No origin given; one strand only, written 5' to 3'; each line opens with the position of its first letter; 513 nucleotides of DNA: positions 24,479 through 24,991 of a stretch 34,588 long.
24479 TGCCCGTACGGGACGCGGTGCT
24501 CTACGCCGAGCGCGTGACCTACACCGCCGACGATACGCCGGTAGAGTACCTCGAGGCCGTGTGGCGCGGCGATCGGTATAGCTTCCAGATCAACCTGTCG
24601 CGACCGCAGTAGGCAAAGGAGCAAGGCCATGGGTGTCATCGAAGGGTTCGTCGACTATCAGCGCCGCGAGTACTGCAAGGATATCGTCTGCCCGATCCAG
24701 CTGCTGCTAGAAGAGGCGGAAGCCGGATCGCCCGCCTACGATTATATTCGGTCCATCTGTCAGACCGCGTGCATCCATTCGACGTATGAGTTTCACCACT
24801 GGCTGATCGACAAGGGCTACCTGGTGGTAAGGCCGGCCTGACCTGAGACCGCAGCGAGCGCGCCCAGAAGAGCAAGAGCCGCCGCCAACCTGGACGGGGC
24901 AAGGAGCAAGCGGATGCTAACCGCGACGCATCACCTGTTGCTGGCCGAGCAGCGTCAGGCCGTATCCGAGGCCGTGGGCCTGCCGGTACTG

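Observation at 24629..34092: RuBisCO-like protein in an operon with FGGY kinase, XI-like isomerase, SDR, LsrF-type thiolase and acetoin-dehydrogenase-type E1/E2: candidate undescribed sugar-cleavage pathway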

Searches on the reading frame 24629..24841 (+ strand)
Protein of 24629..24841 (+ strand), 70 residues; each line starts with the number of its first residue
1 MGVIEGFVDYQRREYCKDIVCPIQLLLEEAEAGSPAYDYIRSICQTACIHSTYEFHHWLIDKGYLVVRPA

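Call 5: search_protein_families(library=ncbifam, proteins=[window:24629-24841:+], max_evalue=0.001)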
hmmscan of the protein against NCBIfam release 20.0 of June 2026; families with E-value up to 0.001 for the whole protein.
window:24629-24841:+ (70 aa): 0 families

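Call 44: find_homologous_proteins(query=window:24629-24841:+, max_evalue=0.001)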
Query window:24629-24841:+ (70 aa): 192 proteins with E <= 0.001 among 192 candidates; the best 120 are listed.
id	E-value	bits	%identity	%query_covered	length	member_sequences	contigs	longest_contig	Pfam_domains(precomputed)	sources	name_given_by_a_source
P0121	2.0e-42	160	100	100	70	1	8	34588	-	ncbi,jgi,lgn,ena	jgi:hypothetical protein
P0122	4.0e-35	137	80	100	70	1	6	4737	-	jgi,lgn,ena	-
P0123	2.1e-34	134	81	100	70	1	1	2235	-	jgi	-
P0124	2.4e-32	128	77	100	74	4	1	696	-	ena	-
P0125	2.7e-32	128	77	100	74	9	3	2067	-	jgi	jgi:hypothetical protein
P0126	4.0e-31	124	75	99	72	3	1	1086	-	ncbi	-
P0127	5.6e-31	123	74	100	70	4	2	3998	-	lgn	-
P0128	1.1e-30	123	73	100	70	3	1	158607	-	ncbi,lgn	-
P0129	1.1e-30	123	74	100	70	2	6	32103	-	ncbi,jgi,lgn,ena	jgi:hypothetical protein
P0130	1.5e-30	122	74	100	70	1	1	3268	-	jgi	jgi:hypothetical protein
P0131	2.1e-30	122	73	96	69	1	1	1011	-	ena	-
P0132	2.1e-30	122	73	100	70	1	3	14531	-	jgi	-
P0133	8.5e-30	120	73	96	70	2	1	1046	-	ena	-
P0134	5.7e-29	117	71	94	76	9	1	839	-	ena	-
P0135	6.6e-29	117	68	97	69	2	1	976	-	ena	-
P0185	1.3e-26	110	63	97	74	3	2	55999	-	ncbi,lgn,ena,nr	ncbi:MAG: hypothetical protein KAT34_10235 [Candidatus Aminicenantes bacterium]|nr:hypothetical prot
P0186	1.3e-26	110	69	96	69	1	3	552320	-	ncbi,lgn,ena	-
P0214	7.1e-26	107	73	96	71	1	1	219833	-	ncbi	-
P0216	8.6e-26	107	67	96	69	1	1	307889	-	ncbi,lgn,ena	-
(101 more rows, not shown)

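Call 45: find_encoding_contigs(protein=P0185, flank=8000, max_places=2)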
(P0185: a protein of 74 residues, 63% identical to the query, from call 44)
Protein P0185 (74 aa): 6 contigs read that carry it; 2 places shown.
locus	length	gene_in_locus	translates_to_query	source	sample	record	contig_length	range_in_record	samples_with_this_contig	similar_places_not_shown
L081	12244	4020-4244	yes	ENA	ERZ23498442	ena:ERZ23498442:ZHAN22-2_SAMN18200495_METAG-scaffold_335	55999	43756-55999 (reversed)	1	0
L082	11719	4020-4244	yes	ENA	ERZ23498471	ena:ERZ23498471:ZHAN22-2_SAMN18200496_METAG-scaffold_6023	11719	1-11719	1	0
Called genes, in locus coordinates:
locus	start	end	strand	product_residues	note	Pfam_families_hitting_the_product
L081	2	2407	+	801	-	?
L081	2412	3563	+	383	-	PF02771:Acyl-CoA_dh_N, PF02770:Acyl-CoA_dh_M, PF00441:Acyl-CoA_dh_1, PF08028:Acyl-CoA_dh_2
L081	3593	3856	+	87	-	-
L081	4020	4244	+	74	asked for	-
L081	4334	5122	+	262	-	PF01791:DeoC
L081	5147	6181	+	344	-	PF08240:ADH_N, PF00107:ADH_zinc_N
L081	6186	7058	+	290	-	PF01066:CDP-OH_P_transf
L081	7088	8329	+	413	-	PF00999:Na_H_Exchanger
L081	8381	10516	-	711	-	PF00675:Peptidase_M16, PF05193:Peptidase_M16_C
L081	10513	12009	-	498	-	PF00675:Peptidase_M16 (weak), PF05193:Peptidase_M16_C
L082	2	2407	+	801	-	?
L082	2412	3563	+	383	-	PF02771:Acyl-CoA_dh_N, PF02770:Acyl-CoA_dh_M, PF00441:Acyl-CoA_dh_1, PF08028:Acyl-CoA_dh_2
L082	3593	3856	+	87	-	-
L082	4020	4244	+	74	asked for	-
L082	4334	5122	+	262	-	PF01791:DeoC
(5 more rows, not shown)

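Call 46: find_encoding_contigs(protein=P0214, flank=8000, max_places=2)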
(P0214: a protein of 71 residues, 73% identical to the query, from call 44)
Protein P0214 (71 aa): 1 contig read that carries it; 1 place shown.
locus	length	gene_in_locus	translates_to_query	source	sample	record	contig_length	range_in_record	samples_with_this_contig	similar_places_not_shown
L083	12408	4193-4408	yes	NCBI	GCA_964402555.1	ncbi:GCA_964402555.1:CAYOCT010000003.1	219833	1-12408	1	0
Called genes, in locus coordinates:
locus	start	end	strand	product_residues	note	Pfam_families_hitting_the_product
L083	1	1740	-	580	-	?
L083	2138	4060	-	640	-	PF20957:GxGYxYP_N_2nd (weak), PF20958:GxGYxYP_N_3rd (weak), PF14323:GxGYxYP_C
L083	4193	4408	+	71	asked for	-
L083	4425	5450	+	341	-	PF08240:ADH_N, PF00107:ADH_zinc_N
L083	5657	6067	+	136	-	PF00392:GntR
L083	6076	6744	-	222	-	PF01135:PCMT, PF00398:RrnaAD, PF13649:Methyltransf_25 (weak)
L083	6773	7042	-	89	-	PF02325:CCB3_YggT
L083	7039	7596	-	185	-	PF02834:LigT_PEase, PF13563:2_5_RNA_ligase2, PF02834:LigT_PEase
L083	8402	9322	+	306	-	PF00565:SNase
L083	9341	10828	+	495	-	PF16980:CitMHS_2, PF03600:CitMHS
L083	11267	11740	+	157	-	PF09413:DUF2007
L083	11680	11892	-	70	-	-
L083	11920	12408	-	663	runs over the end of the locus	-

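Call 62: find_encoding_contigs(protein=P0186, flank=10000, max_places=1)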
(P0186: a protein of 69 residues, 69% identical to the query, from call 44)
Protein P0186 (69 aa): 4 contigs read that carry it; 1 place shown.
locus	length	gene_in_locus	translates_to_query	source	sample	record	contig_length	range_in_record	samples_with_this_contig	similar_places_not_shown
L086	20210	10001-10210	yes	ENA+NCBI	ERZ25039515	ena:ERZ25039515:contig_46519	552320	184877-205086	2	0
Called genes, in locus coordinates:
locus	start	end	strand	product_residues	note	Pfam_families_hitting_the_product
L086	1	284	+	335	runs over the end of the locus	PF02653:BPD_transp_2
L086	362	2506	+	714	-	PF13407:Peripla_BP_4, PF13344:Hydrolase_6 (faint), PF13407:Peripla_BP_4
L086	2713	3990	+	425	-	PF06134:RhaA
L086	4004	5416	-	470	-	PF00364:Biotin_lipoyl, PF02817:E3_binding, PF00198:2-oxoacid_dh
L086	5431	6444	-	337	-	PF02779:Transket_pyr, PF02780:Transketolase_C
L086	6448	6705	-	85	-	PF00676:E1_dh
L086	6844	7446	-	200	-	PF00676:E1_dh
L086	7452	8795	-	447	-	PF02788:RuBisCO_large_N, PF00016:RuBisCO_large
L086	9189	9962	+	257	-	PF00392:GntR, PF07702:UTRA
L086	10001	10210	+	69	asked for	-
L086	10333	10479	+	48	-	-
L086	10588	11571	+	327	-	PF01261:AP_endonuc_2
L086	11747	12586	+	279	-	PF13292:DXP_synthase_N (weak), PF00456:Transketolase_N, PF00676:E1_dh (weak)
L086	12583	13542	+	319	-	PF02779:Transket_pyr, PF17147:PFOR_II (faint), PF02780:Transketolase_C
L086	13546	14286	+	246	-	PF00676:E1_dh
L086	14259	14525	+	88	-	PF00676:E1_dh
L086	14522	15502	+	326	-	PF02779:Transket_pyr, PF02780:Transketolase_C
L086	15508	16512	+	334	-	PF00356:LacI, PF00532:Peripla_BP_1, PF13407:Peripla_BP_4, PF13377:Peripla_BP_3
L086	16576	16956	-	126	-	-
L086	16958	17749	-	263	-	-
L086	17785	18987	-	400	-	PF00364:Biotin_lipoyl, PF25997:BSH_YhbJ (weak), PF02817:E3_binding, PF00198:2-oxoacid_dh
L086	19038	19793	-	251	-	PF00106:adh_short, PF08659:KR, PF13561:adh_short_C2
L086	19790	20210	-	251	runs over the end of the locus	PF00106:adh_short, PF08659:KR, PF13561:adh_short_C2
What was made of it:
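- Some loci carry additional E1/E2 sets beside this one (call 62).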

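Call 63: find_encoding_contigs(protein=P0216, flank=10000, max_places=1)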
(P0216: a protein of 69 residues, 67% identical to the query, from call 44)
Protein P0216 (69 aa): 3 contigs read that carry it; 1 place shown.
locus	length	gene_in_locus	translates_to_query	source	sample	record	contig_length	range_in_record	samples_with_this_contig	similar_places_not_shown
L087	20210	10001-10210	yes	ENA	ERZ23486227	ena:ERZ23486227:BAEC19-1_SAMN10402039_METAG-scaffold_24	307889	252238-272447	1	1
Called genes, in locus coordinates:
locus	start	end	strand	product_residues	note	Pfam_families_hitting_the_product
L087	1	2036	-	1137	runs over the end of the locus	PF05547:Peptidase_M6, PF01839:FG-GAP (faint), PF13517:FG-GAP_3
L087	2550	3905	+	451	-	PF01408:GFO_IDH_MocA, PF02894:GFO_IDH_MocA_C, PF22725:GFO_IDH_MocA_C3, PF19051:GFO_IDH_MocA_C2 (faint)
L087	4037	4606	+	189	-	PF22113:Mtrc-MtrF_II-IV_dom (weak), PF13435:Cytochrome_C554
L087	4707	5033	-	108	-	-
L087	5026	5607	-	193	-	PF04542:Sigma70_r2, PF08281:Sigma70_r4_2, PF04545:Sigma70_r4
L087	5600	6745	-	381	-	PF14559:TPR_19 (faint), PF13428:TPR_14 (faint), PF28495:TMEM260_2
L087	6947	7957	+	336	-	PF00535:Glycos_transf_2, PF13641:Glyco_tranf_2_3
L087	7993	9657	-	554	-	-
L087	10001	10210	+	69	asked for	-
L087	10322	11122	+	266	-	PF01791:DeoC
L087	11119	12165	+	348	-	PF08240:ADH_N, PF00107:ADH_zinc_N, PF13602:ADH_zinc_N_2 (weak)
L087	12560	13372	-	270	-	-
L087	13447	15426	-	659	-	PF00012:HSP70, PF06723:MreB_Mbl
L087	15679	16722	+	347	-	PF03706:LPG_synthase_TM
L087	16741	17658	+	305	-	PF00288:GHMP_kinases_N, PF08544:GHMP_kinases_C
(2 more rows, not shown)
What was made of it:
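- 24629..24841 (+): 70-aa conserved protein of unknown function with invariant Cys16, Cys21, Cys44, Cys48, His50, His56 and His57 (probable metal site). Lies next to LsrF-like and dehydrogenase genes in other phyla (calls 45, 63).
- Closest known: Lsr AI-2 processing pathway. Different: Elsewhere the LsrF-like gene travels with a small Cys4 protein and a dehydrogenase (calls 45, 63).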

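Call 68: predict_structure(alignment_id=A2)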
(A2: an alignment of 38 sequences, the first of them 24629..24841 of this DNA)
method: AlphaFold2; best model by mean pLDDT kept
length: 70 residues; sequences in the alignment: 38
mean_pLDDT: 81.8   pTM: 0.58
mean pLDDT of the five models: 81.8, 78.1, 76.6, 74.7, 69.6
residues with pLDDT >= 90: 14; 70-90: 52; 50-70: 4; < 50: 0
segments of 3 or more residues with pLDDT < 50: none
pLDDT, mean of each block of 10 residues (from residue 1): 73 78 89 92 83 78 79
secondary structure, 60 per line:
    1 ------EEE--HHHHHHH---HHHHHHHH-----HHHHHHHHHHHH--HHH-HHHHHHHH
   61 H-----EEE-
elements in order: E7-9 H12-18 H22-29 H35-46 H53-61 E67-69

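Call 71: search_protein_families(library=pfam, proteins=[L086:10333-10479:+], max_evalue=0.01)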
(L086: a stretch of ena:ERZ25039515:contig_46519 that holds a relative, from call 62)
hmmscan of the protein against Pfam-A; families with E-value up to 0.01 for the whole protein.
L086:10333-10479:+ (48 aa): 0 families

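Call 72: fold_search(model_id=the predicted structure, library=pdb)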
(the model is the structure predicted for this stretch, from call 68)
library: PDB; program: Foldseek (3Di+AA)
matches with E <= 10: 63; with E <= 0.001: 0
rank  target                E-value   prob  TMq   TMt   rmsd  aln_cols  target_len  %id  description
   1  9kc5_F                1.2e+00  0.28  0.38  0.19   7.7        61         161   13  PSI-LHCI of the red alga Galdieria sulphuraria NIES-3638 (released 2025-04-23)
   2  6h8e_A                1.7e+00  0.12  0.31  0.36  12.2        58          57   14  Truncated derivative of the C-terminal domain of the TssA component of the type VI secretion system from Burkholderia  (released 2018-11-21)
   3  4pkl_A                1.9e+00  0.30  0.36  0.23   5.7        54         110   20  Bromodomain of Trypanosoma brucei BDF2 With IBET-151 (released 2015-11-18)
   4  7ubz_A                2.1e+00  0.23  0.26  0.08   7.0        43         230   23  Chymotrypsin digested toxin/immunity complex for a T6SS lipase effector from E. cloacae (released 2022-08-24)
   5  8jw0_f                2.3e+00  0.38  0.38  0.15   4.6        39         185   18  PSI-AcpPCI supercomplex from Amphidinium carterae (released 2024-02-28)
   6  5c4q_B                3.0e+00  0.20  0.34  0.22   5.9        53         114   17  Crystal Structure Analysis of bromodomain from Leishmania donovani complexed with bromosporine (released 2015-07-08)
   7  4pkl_B                3.2e+00  0.21  0.36  0.24   5.2        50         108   22  Bromodomain of Trypanosoma brucei BDF2 With IBET-151 (released 2015-11-18)
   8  9v7t_F                3.4e+00  0.12  0.38  0.18   7.5        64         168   16  PSI-LHCE supercomplex from Euglena gracilis. (released 2026-04-01)
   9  5czg                  3.9e+00  0.18  0.35  0.22   5.1        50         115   22  Crystal Structure Analysis of hypothetical bromodomain Tb427.10.7420 from Trypanosoma brucei in complex with bromosporin (released 2015-08-12)
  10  5c4q_A                4.2e+00  0.16  0.34  0.21   5.4        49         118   16  Crystal Structure Analysis of bromodomain from Leishmania donovani complexed with bromosporine (released 2015-07-08)
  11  4aif_A                4.2e+00  0.14  0.39  0.21   7.0        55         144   16  AIP TPR domain in complex with human Hsp90 peptide (released 2013-01-23)
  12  6px0                  4.5e+00  0.14  0.38  0.22   5.4        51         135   14  Crystal structure of the TPR domain of human aryl hydrocarbon receptor-interacting protein-like 1 (AIPL1) (released 2019-09-18)
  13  8wey_F                4.5e+00  0.14  0.35  0.17   6.1        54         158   13  PSI-LHCI of the red alga Cyanidium caldarium RK-1 (NIES-2137) (released 2024-02-14)
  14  9kqp_F                4.5e+00  0.10  0.35  0.16   8.6        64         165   12  PSI-LHCI supercomplex binding with 10 Lhcas from C. subellipsoidea (released 2025-02-26)
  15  4apo_B                4.8e+00  0.13  0.39  0.19   7.3        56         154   16  AIP TPR domain in complex with human Tomm20 peptide (released 2013-01-23)
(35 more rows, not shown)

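Call 83: search_protein_families(library=ncbifam, proteins=[L086:10588-11571:+, L086:11747-12586:+, L086:2713-3990:+], max_evalue=1e-10)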
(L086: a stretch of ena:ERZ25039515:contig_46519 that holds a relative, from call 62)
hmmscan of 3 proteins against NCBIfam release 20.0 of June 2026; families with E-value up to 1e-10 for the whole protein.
L086:10588-11571:+ (327 aa): 3 families
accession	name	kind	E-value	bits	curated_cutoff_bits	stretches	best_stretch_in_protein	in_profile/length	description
TIGR02631.1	xylA_Arthro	equivalog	2.7e-27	95.8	447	1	58-286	67-300/382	xylose isomerase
TIGR02635.1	RhaI_grampos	equivalog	9.7e-19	67.5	531.35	1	15-257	22-264/378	L-rhamnose isomerase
NF041099.2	keto_glucon_epim_IolO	equivalog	9.9e-12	44.7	300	1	59-293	48-267/269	5-keto-L-gluconate epimerase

L086:11747-12586:+ (279 aa): 6 families
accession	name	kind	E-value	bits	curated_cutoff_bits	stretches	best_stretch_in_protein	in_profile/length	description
NF004559.0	PRK05899.2-5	equivalog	2.5e-90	303.5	488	1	9-277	16-283/627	transketolase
NF004556.0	PRK05899.2-2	equivalog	1.1e-76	258.5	575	1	9-276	15-279/639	transketolase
TIGR00232.1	tktlase_bact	equivalog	5.5e-64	216.6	682.25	1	13-273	2-273/654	transketolase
NF004558.0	PRK05899.2-4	equivalog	6.1e-52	176.9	788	1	14-274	6-271/651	transketolase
TIGR00759.1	aceE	equivalog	3.7e-12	45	859.9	0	12-189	76-265/885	pyruvate dehydrogenase (acetyl-transferring), homodimeric type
TIGR00204.1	dxs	equivalog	4e-12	45.4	465.95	0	10-179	17-170/616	1-deoxy-D-xylulose-5-phosphate synthase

L086:2713-3990:+ (425 aa): 2 families
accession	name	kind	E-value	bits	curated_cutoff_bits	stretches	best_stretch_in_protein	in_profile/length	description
NF002203.0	PRK01076.1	equivalog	4.3e-208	691.6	572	1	7-424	2-418/419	L-rhamnose isomerase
TIGR01748.1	rhaA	equivalog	2.2e-200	666.1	584.95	1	10-424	1-414/414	L-rhamnose isomerase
